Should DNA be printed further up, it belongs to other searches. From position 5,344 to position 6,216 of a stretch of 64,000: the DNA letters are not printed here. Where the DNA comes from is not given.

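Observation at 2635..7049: Lipid A core operon carries a GnnA-like oxidoreductase and an LmtA-like (ICMT-fold) membrane methyltransferase, predicting Leptospira-style modified lipid A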

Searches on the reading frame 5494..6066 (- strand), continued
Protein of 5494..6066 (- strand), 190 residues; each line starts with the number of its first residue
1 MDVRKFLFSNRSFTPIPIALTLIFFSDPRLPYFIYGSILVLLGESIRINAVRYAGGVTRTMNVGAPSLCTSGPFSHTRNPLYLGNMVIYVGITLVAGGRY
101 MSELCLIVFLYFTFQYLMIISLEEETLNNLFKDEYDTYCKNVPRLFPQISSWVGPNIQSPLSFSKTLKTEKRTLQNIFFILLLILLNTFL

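Call 29: search_protein_families(library=pfam, proteins=[P0264, P0284, P0328, P0343, P0345, P0358, P0354, P0370, P0375, P0330], max_evalue=0.001)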
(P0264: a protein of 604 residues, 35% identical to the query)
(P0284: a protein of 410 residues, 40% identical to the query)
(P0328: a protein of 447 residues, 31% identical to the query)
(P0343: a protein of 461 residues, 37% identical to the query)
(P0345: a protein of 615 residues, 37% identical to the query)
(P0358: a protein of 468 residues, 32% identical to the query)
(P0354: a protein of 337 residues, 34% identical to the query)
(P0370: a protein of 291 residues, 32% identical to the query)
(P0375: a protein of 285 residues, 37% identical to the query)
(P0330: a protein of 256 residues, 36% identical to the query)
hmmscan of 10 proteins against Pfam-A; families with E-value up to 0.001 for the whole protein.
P0264 (604 aa): 4 families
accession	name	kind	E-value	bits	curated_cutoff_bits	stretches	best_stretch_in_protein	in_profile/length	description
PF04191.18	PEMT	-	3.4e-23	82.5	25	2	285-379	6-104/105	Phospholipid methyltransferase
PF04140.19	ICMT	-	1.2e-16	61.4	24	2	288-374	4-94/95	Isoprenylcysteine carboxyl methyltransferase (ICMT) family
PF01222.22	ERG4_ERG24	-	1.3e-06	27.9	27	0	315-389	349-424/432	Ergosterol biosynthesis ERG4/ERG24 family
PF06966.17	DUF1295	-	0.0001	22.3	20.4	0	75-146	153-233/235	Protein of unknown function (DUF1295)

P0284 (410 aa): 4 families
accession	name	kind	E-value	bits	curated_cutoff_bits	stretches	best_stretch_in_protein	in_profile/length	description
PF04191.18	PEMT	-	1.7e-23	83.5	25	2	45-139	6-104/105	Phospholipid methyltransferase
PF04140.19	ICMT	-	1.6e-19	70.5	24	2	261-322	30-93/95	Isoprenylcysteine carboxyl methyltransferase (ICMT) family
PF01222.22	ERG4_ERG24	-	1.8e-08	34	27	0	263-339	348-425/432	Ergosterol biosynthesis ERG4/ERG24 family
PF06966.17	DUF1295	-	1.9e-05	24.7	20.4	0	74-147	153-234/235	Protein of unknown function (DUF1295)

P0328 (447 aa): 4 families
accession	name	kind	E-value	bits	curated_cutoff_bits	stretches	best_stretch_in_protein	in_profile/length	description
PF04191.18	PEMT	-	2e-18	67.2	25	2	271-365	6-104/105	Phospholipid methyltransferase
PF04140.19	ICMT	-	9.7e-17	61.6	24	2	274-359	4-93/95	Isoprenylcysteine carboxyl methyltransferase (ICMT) family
PF01222.22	ERG4_ERG24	-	1.2e-07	31.3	27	0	300-375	348-424/432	Ergosterol biosynthesis ERG4/ERG24 family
PF06966.17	DUF1295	-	9e-05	22.5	20.4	0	65-135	155-234/235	Protein of unknown function (DUF1295)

P0343 (461 aa): 3 families
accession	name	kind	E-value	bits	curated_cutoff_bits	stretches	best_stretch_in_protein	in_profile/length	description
PF02684.21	LpxB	-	3.4e-15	56.2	22.6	1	101-241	237-360/374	Lipid-A-disaccharide synthetase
PF04191.18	PEMT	-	1.7e-06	28.9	25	1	301-405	3-104/105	Phospholipid methyltransferase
PF04140.19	ICMT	-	0.00015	22.6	24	1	307-382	4-81/95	Isoprenylcysteine carboxyl methyltransferase (ICMT) family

P0345 (615 aa): 3 families
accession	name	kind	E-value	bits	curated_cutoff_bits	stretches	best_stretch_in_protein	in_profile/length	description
PF02684.21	LpxB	-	6.8e-11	42.1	22.6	1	265-393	250-358/374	Lipid-A-disaccharide synthetase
PF04191.18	PEMT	-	7.1e-06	26.9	25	1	454-558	3-104/105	Phospholipid methyltransferase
PF04140.19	ICMT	-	0.00016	22.5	24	1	460-529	4-75/95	Isoprenylcysteine carboxyl methyltransferase (ICMT) family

P0358 (468 aa): 4 families
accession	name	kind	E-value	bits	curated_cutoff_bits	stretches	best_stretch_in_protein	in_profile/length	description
PF04191.18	PEMT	-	2.5e-20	73.3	25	2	312-409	5-104/105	Phospholipid methyltransferase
PF04140.19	ICMT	-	6.6e-17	62.2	24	2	315-403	3-93/95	Isoprenylcysteine carboxyl methyltransferase (ICMT) family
PF06966.17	DUF1295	-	1.8e-06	28.1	20.4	0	37-99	116-183/235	Protein of unknown function (DUF1295)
PF01222.22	ERG4_ERG24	-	6.7e-06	25.6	27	0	70-142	350-423/432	Ergosterol biosynthesis ERG4/ERG24 family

P0354 (337 aa): 2 families
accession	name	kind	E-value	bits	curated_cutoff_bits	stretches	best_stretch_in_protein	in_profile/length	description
PF04191.18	PEMT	-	2.3e-11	44.5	25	1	39-137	2-104/105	Phospholipid methyltransferase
PF04140.19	ICMT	-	2.1e-07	31.7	24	1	46-131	4-93/95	Isoprenylcysteine carboxyl methyltransferase (ICMT) family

P0370 (291 aa): 2 families
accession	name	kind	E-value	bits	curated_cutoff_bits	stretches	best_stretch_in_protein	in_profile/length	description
PF04191.18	PEMT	-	8.1e-10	39.5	25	1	129-223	5-103/105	Phospholipid methyltransferase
PF04140.19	ICMT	-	9.9e-05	23.1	24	1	132-218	3-93/95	Isoprenylcysteine carboxyl methyltransferase (ICMT) family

P0375 (285 aa): 3 families
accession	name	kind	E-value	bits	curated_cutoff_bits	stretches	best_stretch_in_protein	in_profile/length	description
PF04191.18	PEMT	-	4.4e-11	43.6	25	1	15-114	3-104/105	Phospholipid methyltransferase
PF04140.19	ICMT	-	4.3e-05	24.3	24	1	21-108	4-93/95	Isoprenylcysteine carboxyl methyltransferase (ICMT) family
PF01222.22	ERG4_ERG24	-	0.00062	19.1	27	1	48-124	349-424/432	Ergosterol biosynthesis ERG4/ERG24 family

P0330 (256 aa): 2 families
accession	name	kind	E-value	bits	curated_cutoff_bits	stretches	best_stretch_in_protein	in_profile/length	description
PF04191.18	PEMT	-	4.8e-12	46.7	25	1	99-195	5-104/105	Phospholipid methyltransferase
PF04140.19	ICMT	-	1.1e-07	32.6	24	1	101-183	2-85/95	Isoprenylcysteine carboxyl methyltransferase (ICMT) family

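Call 31: search_protein_families(library=ncbifam, alignment_id=A1, max_evalue=0.001)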
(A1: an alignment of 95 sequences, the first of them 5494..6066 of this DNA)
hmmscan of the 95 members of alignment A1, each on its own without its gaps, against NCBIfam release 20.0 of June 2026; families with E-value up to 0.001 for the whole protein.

A. member 1, window:5494-6066:- (190 aa): 3 families
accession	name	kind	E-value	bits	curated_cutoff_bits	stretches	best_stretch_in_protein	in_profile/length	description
TIGR04571.1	LmtA_Leptospira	exception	3.2e-16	59.8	325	1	32-183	49-198/252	lipid A Kdo2 1-phosphate O-methyltransferase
NF040696.1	isopcys_mtase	equivalog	8.4e-07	29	160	1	67-149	111-190/190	protein-S-isoprenylcysteine O-methyltransferase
NF045656.1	MeththiolMtaseMddA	equivalog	0.00044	19.6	270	1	73-147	170-238/238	methanethiol S-methyltransferase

B. families by the number of members that match (of 95 scanned): 3 families
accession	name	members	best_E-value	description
TIGR04571.1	LmtA_Leptospira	95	3.7e-28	lipid A Kdo2 1-phosphate O-methyltransferase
NF040696.1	isopcys_mtase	93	5.5e-15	protein-S-isoprenylcysteine O-methyltransferase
NF045656.1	MeththiolMtaseMddA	53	1.1e-11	methanethiol S-methyltransferase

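Call 32: list_cluster_members(proteins=[P0343, P0345, P0241, P0244, P0245, P0246, P0250, P0251, P0260, P0264])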
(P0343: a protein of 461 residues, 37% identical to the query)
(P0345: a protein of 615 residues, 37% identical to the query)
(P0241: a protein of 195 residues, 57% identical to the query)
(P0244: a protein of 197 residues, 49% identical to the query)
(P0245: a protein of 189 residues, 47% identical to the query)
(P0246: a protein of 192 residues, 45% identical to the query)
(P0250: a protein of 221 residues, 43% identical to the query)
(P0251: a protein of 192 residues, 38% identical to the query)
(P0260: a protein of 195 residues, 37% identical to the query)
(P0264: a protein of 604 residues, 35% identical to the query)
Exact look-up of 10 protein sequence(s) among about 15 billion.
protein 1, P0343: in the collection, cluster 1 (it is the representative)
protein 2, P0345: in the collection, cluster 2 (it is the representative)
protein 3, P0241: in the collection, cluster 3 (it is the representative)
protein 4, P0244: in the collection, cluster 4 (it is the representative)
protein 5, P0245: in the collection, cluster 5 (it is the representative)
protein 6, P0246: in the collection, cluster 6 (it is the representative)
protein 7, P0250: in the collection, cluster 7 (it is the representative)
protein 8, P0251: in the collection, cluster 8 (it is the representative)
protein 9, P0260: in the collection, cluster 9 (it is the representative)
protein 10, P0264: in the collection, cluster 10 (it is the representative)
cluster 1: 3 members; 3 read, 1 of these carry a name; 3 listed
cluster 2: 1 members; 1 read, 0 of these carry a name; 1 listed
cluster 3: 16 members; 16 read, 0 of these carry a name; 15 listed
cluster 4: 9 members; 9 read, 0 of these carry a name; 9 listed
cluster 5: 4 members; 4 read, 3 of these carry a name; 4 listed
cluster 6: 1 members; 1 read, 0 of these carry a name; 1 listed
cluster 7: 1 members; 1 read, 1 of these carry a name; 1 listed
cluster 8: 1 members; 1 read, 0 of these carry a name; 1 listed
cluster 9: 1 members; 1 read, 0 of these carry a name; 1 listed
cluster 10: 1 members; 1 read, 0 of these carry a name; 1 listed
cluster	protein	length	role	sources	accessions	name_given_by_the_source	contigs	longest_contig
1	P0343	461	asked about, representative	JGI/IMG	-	-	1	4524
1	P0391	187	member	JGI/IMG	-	protein-S-isoprenylcysteine O-methyltransferase Ste14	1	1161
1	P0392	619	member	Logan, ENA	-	-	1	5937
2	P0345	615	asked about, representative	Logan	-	-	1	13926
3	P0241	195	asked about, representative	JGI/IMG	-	-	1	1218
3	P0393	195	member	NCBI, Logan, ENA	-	-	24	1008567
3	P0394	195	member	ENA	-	-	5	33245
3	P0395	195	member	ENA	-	-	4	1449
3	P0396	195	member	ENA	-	-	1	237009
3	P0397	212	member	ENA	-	-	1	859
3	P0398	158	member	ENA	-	-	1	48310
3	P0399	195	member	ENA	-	-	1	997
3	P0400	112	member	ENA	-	-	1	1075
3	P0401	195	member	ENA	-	-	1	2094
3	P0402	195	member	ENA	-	-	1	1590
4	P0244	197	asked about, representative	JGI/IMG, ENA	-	-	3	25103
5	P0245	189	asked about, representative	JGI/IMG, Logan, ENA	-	protein-S-isoprenylcysteine O-methyltransferase Ste14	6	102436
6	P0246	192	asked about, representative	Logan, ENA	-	-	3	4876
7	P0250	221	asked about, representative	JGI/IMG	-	protein-S-isoprenylcysteine O-methyltransferase Ste14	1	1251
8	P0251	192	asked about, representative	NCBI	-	-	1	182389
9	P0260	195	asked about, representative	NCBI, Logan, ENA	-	-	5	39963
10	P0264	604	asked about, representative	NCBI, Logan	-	-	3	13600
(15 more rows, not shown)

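Call 37: find_related_loci(query=A3, collection=genome_contigs, flank=8000)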
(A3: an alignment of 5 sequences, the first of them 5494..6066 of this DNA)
Query A3 (190 aa) in genome_contigs; peptide patterns used: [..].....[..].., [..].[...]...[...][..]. (x = any residue, [..] = any of these).
599 stretches matched a pattern (row limit reached: there are more); 456 encode a relative of the query (tblastn E <= 1e-3); the best 80 are kept; 80 distinct loci.
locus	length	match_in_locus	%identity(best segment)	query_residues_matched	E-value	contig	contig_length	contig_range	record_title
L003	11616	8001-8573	68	1-190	4e-84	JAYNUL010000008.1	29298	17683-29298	MAG: Candidatus Neomarinimicrobiota bacterium isolate 139536_S27_metabat_bins_2.tsv.030_sub NODE_953_length_29298_cov_9.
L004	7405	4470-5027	69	1-186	5e-84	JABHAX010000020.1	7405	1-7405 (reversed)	MAG: Candidatus Neomarinimicrobiota bacterium isolate SI036_bin66 k141_132286, whole genome shotgun sequence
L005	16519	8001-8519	76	1-173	4e-83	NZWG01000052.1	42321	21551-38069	MAG: Candidatus Neomarinimicrobiota bacterium isolate NAT52 23456, whole genome shotgun sequence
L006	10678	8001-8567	65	1-189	1e-82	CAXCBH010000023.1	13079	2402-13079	MAG TPA_asm: uncultured bacterium isolate SRR3724388_binner13_Refined_21 genome assembly, contig: ERZ4200962.1428, whole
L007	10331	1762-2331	64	1-190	2e-82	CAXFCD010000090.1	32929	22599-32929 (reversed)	MAG TPA_asm: uncultured bacterium isolate ERR599111_maxbin2_57 genome assembly, contig: ERZ841489.301458, whole genome s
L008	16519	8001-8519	72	1-173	2e-82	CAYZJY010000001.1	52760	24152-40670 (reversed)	MAG TPA_asm: uncultured bacterium isolate SRP077602_co4_634 genome assembly, contig: NODE_884_length_52760_cov_9.242577,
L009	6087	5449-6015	63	1-189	8e-81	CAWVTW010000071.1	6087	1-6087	MAG TPA_asm: uncultured bacterium isolate ERR3589574_maxbin2_7 genome assembly, contig: ERZ7462372.11309, whole genome s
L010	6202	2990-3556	65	1-189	1e-80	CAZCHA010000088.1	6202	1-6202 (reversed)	MAG TPA_asm: uncultured bacterium isolate SRP077602_co11_4 genome assembly, contig: NODE_17533_length_6202_cov_43.501220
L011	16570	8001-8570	62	1-190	2e-78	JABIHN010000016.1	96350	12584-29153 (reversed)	MAG: Candidatus Neomarinimicrobiota bacterium isolate SI053_bin69 k141_113971, whole genome shotgun sequence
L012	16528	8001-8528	65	1-176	8e-78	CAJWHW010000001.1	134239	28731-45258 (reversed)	MAG TPA_asm: uncultured Candidatus Marinimicrobia bacterium isolate ERR599097_bin.57_MetaBAT_v2.12.1_MAG genome assembly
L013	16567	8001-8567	61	1-189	5e-76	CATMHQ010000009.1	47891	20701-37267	MAG: uncultured Candidatus Marinimicrobia bacterium isolate SRR3967319_bin.30_MetaWRAP_v1.3_MAG genome assembly, contig:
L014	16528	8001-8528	64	1-176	8e-76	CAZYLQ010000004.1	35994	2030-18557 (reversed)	MAG TPA_asm: uncultured bacterium isolate SRP092902_co1_314 genome assembly, contig: NODE_1323_length_35994_cov_11.89343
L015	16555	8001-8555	61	1-185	1e-73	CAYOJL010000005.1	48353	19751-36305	MAG TPA_asm: uncultured bacterium isolate SRP092796_co3_567 genome assembly, contig: NODE_844_length_48353_cov_8.035571,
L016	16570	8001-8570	60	1-190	5e-73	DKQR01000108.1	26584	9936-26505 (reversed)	MAG TPA_asm: Candidatus Marinimicrobia bacterium UBA7303 UBA7303_contig_16604, whole genome shotgun sequence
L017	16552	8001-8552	61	1-184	6e-73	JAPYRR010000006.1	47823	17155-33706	MAG: Candidatus Neomarinimicrobiota bacterium isolate PW3.metabat2.184_sub PW3_1082_length_47823_cov_12.740245, whole ge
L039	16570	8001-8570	51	1-190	6e-57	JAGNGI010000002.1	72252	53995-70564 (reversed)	MAG: Candidatus Neomarinimicrobiota bacterium isolate Go_SlDig_bin_199 Go_SlDig_849_length_72252_cov_158.663002, whole g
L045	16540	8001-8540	45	1-183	1e-48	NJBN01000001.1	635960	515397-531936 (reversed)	MAG: candidate division LCP-89 bacterium B3_LCP 3, whole genome shotgun sequence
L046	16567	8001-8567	46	1-190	3e-46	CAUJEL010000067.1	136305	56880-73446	MAG: candidate division KSB1 bacterium isolate KLAP87 genome assembly, contig: KLAP87_18923, whole genome shotgun sequen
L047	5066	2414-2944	44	8-185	5e-43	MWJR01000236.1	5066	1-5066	MAG: Calditrichaeota bacterium AABM5.125.24 NODE_226_length_5066_cov_6.46101_ID_451, whole genome shotgun sequence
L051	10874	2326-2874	43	4-187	1e-40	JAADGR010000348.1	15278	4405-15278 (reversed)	MAG: Calditrichota bacterium isolate M_MetaBat.126 contig-127_6624, whole genome shotgun sequence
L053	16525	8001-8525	43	2-175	1e-40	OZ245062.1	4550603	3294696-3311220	MAG: Melioribacteraceae bacterium isolate c54bc8d3-2faf-4eab-afa4-792aa76a6a04 genome assembly, chromosome: 1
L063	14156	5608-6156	39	5-189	7e-40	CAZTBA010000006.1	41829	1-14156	MAG TPA_asm: uncultured bacterium isolate SRP323688_co1_241 genome assembly, contig: NODE_1717_length_41829_cov_6.429837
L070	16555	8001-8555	40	1-186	3e-38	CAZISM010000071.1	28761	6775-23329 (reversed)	MAG TPA_asm: uncultured Cytophagia bacterium isolate binchicken_co66_257 genome assembly, contig: NODE_2704_length_28761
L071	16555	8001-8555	39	1-186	4e-38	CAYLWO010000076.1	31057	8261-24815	MAG TPA_asm: uncultured Cytophagia bacterium isolate binchicken_co66_61 genome assembly, contig: NODE_2436_length_31057_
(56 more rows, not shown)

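Call 40: search_protein_families(library=pfam, proteins=[L045:5645-6811:+, L070:5764-6963:+, L071:5567-6778:+, L039:5700-6956:-, L046:4974-6914:+, L047:360-1271:+, L051:309-1184:+, L053:7085-7813:+, L051:5804-7189:+, L051:7628-8713:+], max_evalue=0.0001)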
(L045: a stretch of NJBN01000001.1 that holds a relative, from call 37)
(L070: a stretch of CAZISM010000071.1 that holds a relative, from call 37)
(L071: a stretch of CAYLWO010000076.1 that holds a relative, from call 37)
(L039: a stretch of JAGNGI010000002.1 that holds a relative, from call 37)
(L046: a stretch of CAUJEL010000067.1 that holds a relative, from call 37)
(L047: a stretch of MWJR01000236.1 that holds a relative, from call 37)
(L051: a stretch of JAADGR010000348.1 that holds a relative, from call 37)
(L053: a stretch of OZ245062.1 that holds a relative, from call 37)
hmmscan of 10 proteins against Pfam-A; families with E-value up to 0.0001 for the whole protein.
L045:5645-6811:+ (388 aa): 1 family
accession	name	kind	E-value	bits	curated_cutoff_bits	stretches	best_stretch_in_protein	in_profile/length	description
PF01139.22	RtcB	-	1.2e-113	381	27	2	137-388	137-426/426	tRNA-splicing ligase RtcB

L070:5764-6963:+ (399 aa): 1 family
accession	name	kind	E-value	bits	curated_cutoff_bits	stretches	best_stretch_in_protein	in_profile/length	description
PF01208.23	URO-D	-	2e-18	67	23.9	1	196-398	156-346/346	Uroporphyrinogen decarboxylase (URO-D)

L071:5567-6778:+ (403 aa): 1 family
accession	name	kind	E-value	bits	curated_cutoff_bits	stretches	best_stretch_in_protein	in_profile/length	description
PF01208.23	URO-D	-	6.8e-18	65.2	23.9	1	200-399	156-343/346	Uroporphyrinogen decarboxylase (URO-D)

L039:5700-6956:- (418 aa): 2 families
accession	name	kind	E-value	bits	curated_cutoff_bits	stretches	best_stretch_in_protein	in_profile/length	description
PF00149.33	Metallophos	-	4.7e-13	50.4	21.5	1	56-263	3-191/191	Calcineurin-like phosphoesterase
PF02872.23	5_nucleotid_C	-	1.7e-08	35.1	23.6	1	347-384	15-52/158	5'-nucleotidase, C-terminal domain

L046:4974-6914:+ (646 aa): 7 families
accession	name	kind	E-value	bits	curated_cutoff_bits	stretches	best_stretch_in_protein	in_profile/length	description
PF02826.25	2-Hacid_dh_C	-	5.2e-50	169.7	25.1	1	357-531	4-178/178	D-isomer specific 2-hydroxyacid dehydrogenase, NAD binding domain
PF00389.36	2-Hacid_dh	-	5.6e-35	120.4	24.6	1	252-563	2-134/134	D-isomer specific 2-hydroxyacid dehydrogenase, catalytic domain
PF22629.2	ACT_AHAS_ss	-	2.4e-13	50.5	27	1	578-641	1-67/67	AHAS small subunit-like ACT domain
PF12710.13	HAD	-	1.7e-12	48.6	27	1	5-185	1-187/189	haloacid dehalogenase-like hydrolase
PF00702.32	Hydrolase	-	8.3e-09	36.6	26.4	1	2-183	1-184/191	haloacid dehalogenase-like hydrolase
PF01842.31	ACT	-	3.1e-05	24.1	27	0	582-605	7-30/66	ACT domain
PF03446.21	NAD_binding_2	-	4.2e-05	24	21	1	390-493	1-110/161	NAD binding domain of 6-phosphogluconate dehydrogenase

L047:360-1271:+ (303 aa): 4 families
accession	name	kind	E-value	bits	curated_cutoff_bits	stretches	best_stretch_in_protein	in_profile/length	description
PF04542.20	Sigma70_r2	-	8.9e-20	70.7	24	1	71-140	1-70/71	Sigma-70 region 2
PF04539.22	Sigma70_r3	-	1.6e-17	63.8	25.3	1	152-225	3-76/78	Sigma-70 region 3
PF04545.22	Sigma70_r4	-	1.8e-15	56.6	24.1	1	239-289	1-48/50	Sigma-70, region 4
PF00140.25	Sigma70_r1_2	-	4.2e-09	36.7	22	1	15-41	2-28/34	Sigma-70 factor, region 1.2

L051:309-1184:+ (291 aa): 2 families
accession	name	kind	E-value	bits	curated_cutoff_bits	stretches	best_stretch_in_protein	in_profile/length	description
PF00117.34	GATase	-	3.1e-16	60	22.8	1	63-207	40-178/190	Glutamine amidotransferase class-I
PF07722.19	Peptidase_C26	-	1.9e-07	31.5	20.5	1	84-201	89-219/219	Peptidase C26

L053:7085-7813:+ (242 aa): 2 families
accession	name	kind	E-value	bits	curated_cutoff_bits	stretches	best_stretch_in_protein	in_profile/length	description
PF06888.18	Put_Phosphatase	-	6.9e-15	55.5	27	1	12-190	5-198/234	Putative Phosphatase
PF12710.13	HAD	-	4.2e-08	34.3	27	1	13-180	4-188/189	haloacid dehalogenase-like hydrolase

L051:5804-7189:+ (461 aa): 7 families
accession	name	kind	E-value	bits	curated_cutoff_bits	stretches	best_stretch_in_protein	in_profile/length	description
PF00158.32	Sigma54_activat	-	3e-72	242.2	20.2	1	149-316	1-167/168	Sigma-54 interaction domain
PF00072.30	Response_reg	-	2.2e-33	115.2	30.2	1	10-120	1-110/111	Response regulator receiver domain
PF25601.1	AAA_lid_14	-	2.8e-29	101.2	27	1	322-400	1-79/87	AAA+ ATPase lid domain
PF14532.12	Sigma54_activ_2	-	7.4e-25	88.2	25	1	150-321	1-138/138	Sigma-54 interaction domain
PF02954.25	HTH_8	-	2.8e-12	46.6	22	1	414-454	2-42/42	Bacterial regulatory protein, Fis family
PF07728.20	AAA_5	-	3.2e-09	37.3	22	1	173-294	2-125/139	AAA domain (dynein-related subfamily)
PF00004.35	AAA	-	2.4e-05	25.2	21.2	1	173-292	1-110/131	ATPase family associated with various cellular activities (AAA)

L051:7628-8713:+ (361 aa): 0 families

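Call 51: predict_structure(alignment_id=A1)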
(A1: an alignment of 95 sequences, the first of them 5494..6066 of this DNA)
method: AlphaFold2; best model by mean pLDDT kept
length: 190 residues; sequences in the alignment: 95
mean_pLDDT: 96.4   pTM: 0.91
mean pLDDT of the five models: 96.4, 96.4, 96.3, 96.2, 96.2
residues with pLDDT >= 90: 183; 70-90: 7; 50-70: 0; < 50: 0
segments of 3 or more residues with pLDDT < 50: none
pLDDT, mean of each block of 10 residues (from residue 1): 95 96 97 98 98 92 94 98 98 97 96 97 98 98 98 93 97 97 96
secondary structure, 60 per line:
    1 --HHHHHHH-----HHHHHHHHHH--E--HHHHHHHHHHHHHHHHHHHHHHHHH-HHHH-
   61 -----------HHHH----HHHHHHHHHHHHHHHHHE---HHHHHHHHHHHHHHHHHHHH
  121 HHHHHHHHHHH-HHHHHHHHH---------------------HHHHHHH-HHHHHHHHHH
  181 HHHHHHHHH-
elements in order: H3-9 H15-24 H30-54 H56-59 H72-75 H80-96 H101-131 H133-141 H163-169 H171-189
